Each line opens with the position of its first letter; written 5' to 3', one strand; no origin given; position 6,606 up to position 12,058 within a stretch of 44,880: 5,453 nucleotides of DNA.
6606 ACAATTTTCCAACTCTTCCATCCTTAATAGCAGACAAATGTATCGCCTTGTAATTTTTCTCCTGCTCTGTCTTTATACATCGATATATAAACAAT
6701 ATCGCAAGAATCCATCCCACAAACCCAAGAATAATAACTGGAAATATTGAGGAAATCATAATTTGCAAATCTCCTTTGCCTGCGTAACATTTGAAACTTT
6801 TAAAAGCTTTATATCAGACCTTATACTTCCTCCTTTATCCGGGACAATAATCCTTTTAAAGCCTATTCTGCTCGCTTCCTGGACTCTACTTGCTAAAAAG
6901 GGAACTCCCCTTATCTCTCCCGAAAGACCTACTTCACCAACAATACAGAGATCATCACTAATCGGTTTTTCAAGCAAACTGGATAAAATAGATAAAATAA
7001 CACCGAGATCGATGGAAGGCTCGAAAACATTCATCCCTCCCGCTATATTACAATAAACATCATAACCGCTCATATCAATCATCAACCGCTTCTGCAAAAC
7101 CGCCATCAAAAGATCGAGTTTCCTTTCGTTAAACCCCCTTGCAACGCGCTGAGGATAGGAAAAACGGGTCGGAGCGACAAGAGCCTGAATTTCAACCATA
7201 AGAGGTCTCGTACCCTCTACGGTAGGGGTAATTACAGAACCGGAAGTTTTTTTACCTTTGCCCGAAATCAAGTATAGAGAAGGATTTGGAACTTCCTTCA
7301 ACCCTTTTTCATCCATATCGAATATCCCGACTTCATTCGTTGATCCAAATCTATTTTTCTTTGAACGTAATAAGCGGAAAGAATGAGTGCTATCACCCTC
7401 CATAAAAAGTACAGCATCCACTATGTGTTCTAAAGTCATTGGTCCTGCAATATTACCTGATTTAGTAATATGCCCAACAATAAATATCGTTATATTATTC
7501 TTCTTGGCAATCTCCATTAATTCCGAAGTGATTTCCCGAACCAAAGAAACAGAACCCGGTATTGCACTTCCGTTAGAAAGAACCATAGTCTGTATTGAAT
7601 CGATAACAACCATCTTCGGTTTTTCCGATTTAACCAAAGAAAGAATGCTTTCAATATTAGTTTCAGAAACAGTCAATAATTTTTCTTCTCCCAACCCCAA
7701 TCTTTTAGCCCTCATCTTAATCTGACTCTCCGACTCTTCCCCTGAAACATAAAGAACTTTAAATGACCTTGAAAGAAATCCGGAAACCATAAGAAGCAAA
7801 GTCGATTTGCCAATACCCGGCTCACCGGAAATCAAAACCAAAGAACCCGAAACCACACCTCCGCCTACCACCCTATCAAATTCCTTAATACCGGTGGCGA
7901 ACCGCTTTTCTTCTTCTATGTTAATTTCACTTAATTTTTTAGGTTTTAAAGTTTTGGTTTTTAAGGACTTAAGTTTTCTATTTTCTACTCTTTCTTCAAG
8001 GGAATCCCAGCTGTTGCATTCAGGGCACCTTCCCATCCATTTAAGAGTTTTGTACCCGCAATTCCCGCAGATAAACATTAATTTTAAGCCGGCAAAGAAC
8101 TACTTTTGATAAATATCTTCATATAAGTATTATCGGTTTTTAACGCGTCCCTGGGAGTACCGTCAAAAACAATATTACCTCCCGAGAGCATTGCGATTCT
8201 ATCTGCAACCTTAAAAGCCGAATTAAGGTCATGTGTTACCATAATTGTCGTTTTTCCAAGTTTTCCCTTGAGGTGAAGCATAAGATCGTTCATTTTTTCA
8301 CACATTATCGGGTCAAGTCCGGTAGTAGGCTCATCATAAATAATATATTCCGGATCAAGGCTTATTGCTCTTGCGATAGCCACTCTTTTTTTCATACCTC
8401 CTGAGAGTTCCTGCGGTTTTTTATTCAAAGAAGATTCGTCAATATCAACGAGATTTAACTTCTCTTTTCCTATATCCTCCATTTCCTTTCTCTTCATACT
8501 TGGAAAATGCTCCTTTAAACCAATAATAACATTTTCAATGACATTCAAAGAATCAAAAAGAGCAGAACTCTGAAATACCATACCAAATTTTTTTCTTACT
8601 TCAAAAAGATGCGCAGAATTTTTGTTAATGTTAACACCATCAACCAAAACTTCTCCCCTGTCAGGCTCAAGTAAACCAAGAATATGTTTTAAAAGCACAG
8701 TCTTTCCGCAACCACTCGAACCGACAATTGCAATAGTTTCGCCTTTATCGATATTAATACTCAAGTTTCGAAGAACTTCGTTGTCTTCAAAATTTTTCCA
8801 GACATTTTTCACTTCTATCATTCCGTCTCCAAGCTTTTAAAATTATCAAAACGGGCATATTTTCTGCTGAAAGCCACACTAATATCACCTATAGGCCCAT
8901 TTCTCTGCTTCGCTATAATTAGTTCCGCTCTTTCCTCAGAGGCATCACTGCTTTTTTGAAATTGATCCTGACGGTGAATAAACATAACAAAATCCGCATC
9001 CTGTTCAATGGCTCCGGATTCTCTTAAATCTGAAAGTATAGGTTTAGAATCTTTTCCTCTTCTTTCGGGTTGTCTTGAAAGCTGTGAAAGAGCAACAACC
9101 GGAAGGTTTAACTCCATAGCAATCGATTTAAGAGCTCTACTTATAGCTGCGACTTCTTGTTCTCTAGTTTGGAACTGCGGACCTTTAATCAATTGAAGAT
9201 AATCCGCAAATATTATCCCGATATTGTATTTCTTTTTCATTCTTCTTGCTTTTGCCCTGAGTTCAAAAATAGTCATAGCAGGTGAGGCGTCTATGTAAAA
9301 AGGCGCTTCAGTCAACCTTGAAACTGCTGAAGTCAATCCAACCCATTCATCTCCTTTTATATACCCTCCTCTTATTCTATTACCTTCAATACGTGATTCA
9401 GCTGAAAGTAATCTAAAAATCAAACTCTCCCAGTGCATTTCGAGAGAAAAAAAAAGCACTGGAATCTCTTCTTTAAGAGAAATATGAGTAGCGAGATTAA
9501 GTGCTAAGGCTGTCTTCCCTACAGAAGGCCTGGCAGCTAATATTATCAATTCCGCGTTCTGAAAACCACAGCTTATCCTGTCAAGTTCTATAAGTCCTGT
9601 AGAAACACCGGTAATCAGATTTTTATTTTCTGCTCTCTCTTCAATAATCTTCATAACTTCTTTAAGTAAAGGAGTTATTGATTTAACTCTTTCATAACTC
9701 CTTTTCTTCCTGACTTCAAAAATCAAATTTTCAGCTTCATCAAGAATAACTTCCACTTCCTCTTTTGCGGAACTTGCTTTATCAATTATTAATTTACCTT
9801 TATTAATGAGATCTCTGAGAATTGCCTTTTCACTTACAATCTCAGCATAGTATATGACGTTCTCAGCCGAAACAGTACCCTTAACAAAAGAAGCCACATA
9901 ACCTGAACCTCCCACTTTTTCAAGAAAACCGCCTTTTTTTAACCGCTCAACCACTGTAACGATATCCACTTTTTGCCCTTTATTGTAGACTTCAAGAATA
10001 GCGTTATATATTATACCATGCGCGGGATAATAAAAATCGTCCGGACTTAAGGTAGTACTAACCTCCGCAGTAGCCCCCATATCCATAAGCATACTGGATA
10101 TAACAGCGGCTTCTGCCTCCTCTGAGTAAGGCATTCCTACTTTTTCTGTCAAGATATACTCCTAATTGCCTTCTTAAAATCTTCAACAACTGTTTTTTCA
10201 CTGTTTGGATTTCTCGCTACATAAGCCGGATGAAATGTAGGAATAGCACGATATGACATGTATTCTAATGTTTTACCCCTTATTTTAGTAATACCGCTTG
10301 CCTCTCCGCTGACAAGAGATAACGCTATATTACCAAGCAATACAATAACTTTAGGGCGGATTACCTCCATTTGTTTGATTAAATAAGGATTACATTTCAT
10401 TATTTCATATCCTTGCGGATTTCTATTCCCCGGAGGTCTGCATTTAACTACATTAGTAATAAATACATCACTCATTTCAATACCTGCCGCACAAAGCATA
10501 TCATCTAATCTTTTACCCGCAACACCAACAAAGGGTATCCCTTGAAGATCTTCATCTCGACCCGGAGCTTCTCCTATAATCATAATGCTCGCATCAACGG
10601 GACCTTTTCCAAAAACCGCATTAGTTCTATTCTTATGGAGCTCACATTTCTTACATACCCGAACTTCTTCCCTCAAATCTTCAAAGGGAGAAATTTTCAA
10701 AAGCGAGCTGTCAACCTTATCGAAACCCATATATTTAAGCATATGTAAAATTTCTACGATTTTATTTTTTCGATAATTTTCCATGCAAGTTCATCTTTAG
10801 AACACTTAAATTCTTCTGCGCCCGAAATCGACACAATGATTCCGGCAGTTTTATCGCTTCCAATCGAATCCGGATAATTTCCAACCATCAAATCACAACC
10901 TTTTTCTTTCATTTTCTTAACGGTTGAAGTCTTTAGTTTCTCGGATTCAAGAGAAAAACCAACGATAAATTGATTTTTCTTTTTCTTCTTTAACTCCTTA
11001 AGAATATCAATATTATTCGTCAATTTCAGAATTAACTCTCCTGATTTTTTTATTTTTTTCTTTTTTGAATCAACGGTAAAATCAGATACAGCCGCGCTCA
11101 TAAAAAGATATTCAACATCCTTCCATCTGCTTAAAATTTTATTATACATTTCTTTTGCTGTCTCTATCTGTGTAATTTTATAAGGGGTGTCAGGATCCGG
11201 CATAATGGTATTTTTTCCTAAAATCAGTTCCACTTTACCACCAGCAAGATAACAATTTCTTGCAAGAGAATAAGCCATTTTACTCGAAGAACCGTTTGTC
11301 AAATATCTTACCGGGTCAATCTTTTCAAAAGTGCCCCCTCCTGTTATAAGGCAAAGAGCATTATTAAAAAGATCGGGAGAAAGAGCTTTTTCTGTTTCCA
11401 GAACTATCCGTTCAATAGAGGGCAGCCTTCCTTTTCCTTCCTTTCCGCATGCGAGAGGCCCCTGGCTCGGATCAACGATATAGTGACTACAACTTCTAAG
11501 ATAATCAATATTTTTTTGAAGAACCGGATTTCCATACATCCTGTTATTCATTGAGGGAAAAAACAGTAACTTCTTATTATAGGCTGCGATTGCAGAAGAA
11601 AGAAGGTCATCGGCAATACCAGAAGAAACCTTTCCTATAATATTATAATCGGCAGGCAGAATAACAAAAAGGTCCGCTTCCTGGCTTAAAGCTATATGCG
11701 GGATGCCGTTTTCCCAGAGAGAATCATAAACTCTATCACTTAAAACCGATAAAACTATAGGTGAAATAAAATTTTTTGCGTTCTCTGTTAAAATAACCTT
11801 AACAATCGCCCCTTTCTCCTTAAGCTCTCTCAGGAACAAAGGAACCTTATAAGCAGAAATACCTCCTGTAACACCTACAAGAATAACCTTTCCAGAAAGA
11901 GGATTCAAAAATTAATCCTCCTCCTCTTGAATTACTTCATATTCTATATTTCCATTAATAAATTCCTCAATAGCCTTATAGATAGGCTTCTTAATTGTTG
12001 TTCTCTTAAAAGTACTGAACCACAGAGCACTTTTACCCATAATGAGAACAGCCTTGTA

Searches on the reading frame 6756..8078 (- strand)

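Call 53: search_protein_families(library=pfam, proteins=[window:6756-8078:-], max_evalue=0.0001)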
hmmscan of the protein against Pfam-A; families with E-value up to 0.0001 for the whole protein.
window:6756-8078:- (440 aa): 8 families
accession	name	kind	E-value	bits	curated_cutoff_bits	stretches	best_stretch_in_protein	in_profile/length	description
PF06745.19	ATPase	-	5e-19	69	26.6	2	61-134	2-77/231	KaiC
PF13481.12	AAA_25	-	2.1e-12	47.5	27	1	60-208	15-194/195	AAA domain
PF18073.7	Zn_ribbon_LapB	-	5.7e-12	45.5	25.7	1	2-29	1-28/28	Rubredoxin metal binding domain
PF03796.21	DnaB_C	-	3.9e-09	36.7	27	1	61-124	3-67/255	DnaB-like helicase C terminal domain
PF13541.12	ChlI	-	9.1e-08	32.5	27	1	355-414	60-119/121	Subunit ChlI of Mg-chelatase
PF00004.35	AAA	-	2.9e-07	31.4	21.2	1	81-200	1-106/131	ATPase family associated with various cellular activities (AAA)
PF13401.12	AAA_22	-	2.6e-06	28.2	27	1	79-203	6-123/130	AAA domain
PF05362.19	Lon_C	-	8.8e-06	25.9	21.1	1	354-416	110-172/205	Lon protease (S16) C-terminal proteolytic domain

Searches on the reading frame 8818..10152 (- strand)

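Call 53: search_protein_families(library=pfam, proteins=[window:8818-10152:-], max_evalue=0.0001)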
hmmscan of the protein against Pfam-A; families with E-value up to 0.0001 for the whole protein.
window:8818-10152:- (444 aa): 3 families
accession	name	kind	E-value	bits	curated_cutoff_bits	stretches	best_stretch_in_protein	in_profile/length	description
PF03796.21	DnaB_C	-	2e-97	326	27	1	182-437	1-255/255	DnaB-like helicase C terminal domain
PF00772.26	DnaB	-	2.4e-31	108.3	23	1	7-108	2-103/103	DnaB-like helicase N terminal domain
PF13481.12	AAA_25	-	4.7e-09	36.6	27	1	200-359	33-191/195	AAA domain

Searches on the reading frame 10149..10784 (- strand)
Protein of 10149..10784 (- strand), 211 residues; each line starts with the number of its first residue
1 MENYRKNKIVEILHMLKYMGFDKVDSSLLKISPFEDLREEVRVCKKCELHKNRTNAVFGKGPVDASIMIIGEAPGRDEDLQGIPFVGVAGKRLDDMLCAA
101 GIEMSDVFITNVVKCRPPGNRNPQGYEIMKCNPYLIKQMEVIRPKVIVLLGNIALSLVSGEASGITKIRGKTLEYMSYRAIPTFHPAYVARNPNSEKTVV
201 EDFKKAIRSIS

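Call 53: search_protein_families(library=pfam, proteins=[window:10149-10784:-], max_evalue=0.0001)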
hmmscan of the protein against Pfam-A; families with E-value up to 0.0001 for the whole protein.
window:10149-10784:- (211 aa): 1 family
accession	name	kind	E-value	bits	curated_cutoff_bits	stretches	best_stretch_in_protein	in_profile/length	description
PF03167.25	UDG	-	2.3e-36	125.4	24.3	1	58-199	1-136/141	Uracil DNA glycosylase superfamily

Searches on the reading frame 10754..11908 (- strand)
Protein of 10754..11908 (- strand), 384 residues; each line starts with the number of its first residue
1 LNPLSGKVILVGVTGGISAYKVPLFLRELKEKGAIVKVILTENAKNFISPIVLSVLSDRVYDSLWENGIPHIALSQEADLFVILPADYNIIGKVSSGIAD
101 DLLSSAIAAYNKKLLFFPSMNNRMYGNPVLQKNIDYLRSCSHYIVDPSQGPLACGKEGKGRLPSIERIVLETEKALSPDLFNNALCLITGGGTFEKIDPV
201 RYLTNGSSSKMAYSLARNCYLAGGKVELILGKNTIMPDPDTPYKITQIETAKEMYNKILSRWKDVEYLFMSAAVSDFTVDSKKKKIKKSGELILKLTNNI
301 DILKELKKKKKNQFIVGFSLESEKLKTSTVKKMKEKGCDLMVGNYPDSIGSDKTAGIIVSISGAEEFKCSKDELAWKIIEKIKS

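Call 53: search_protein_families(library=pfam, proteins=[window:10754-11908:-], max_evalue=0.0001)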
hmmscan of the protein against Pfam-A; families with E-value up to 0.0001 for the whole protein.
window:10754-11908:- (384 aa): 2 families
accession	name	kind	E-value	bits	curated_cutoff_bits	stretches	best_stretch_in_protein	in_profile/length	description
PF04127.22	DFP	-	2.8e-48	164.7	22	1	186-351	6-178/186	DNA/pantothenate metabolism flavoprotein C-terminal domain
PF02441.25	Flavoprotein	-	1.7e-28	99.7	22.7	1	8-173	2-159/162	Flavoprotein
